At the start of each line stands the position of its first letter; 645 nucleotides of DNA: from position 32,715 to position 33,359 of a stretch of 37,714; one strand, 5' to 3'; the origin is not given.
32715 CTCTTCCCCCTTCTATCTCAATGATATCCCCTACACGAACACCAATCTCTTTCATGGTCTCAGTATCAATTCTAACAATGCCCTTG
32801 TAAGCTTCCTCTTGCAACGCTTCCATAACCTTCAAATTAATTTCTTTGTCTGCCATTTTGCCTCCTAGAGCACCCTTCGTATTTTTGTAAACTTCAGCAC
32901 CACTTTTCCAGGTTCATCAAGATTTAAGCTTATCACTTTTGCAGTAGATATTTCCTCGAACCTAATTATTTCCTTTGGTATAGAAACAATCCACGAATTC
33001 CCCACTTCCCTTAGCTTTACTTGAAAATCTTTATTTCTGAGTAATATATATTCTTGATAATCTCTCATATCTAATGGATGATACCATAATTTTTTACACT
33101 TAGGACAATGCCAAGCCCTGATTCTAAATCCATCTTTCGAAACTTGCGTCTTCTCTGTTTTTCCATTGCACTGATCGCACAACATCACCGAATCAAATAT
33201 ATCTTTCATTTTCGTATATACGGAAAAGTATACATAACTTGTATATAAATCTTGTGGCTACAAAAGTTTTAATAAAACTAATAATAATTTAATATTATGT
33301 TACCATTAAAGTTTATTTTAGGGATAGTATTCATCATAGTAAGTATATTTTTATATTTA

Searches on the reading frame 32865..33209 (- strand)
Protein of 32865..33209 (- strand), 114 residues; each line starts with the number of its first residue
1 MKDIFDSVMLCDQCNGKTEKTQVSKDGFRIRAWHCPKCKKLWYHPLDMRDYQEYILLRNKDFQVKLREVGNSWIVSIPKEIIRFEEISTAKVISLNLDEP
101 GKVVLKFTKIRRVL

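Call 12: search_protein_families(library=pfam, proteins=[window:32865-33209:-], max_evalue=0.1)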
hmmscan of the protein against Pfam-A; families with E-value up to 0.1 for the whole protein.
window:32865-33209:- (114 aa): 6 families
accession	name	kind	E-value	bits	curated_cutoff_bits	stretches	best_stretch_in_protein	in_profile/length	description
PF24292.1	DUF7479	-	0.008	16.7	27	1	9-41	3-39/60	Domain of unknown function (DUF7479)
PF00684.25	DnaJ_CXXCXGXG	-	0.028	15.1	32.7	1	9-39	16-48/65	DnaJ central domain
PF04014.23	MazE_antitoxin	-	0.038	14.4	24.7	1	68-105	3-40/48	Antidote-toxin recognition MazE, bacterial antitoxin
PF23903.1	Phage_zn_bind_2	-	0.068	13.5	27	0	17-43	16-42/44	Phage zinc binding domain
PF17026.10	zf-RRPl_C4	-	0.076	13.6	28.9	0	9-58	53-106/108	Putative ribonucleoprotein zinc-finger pf C4 type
PF20097.4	DUF6487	-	0.092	13.6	24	0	21-41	42-61/67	Domain of unknown function (DUF6487)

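Call 91: search_protein_families(library=ncbifam, proteins=[window:32865-33209:-], max_evalue=0.01)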
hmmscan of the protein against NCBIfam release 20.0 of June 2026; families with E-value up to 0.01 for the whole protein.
window:32865-33209:- (114 aa): 2 families
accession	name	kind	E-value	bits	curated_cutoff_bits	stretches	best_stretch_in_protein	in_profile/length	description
TIGR02609.1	doc_partner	hypoth_equivalog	5.8e-05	23.4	55.9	1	65-96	2-33/74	putative addiction module antidote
NF038281.1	IS200_TnpB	exception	0.0034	16.5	425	1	3-40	310-343/360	IS200/IS605 family element RNA-guided endonuclease TnpB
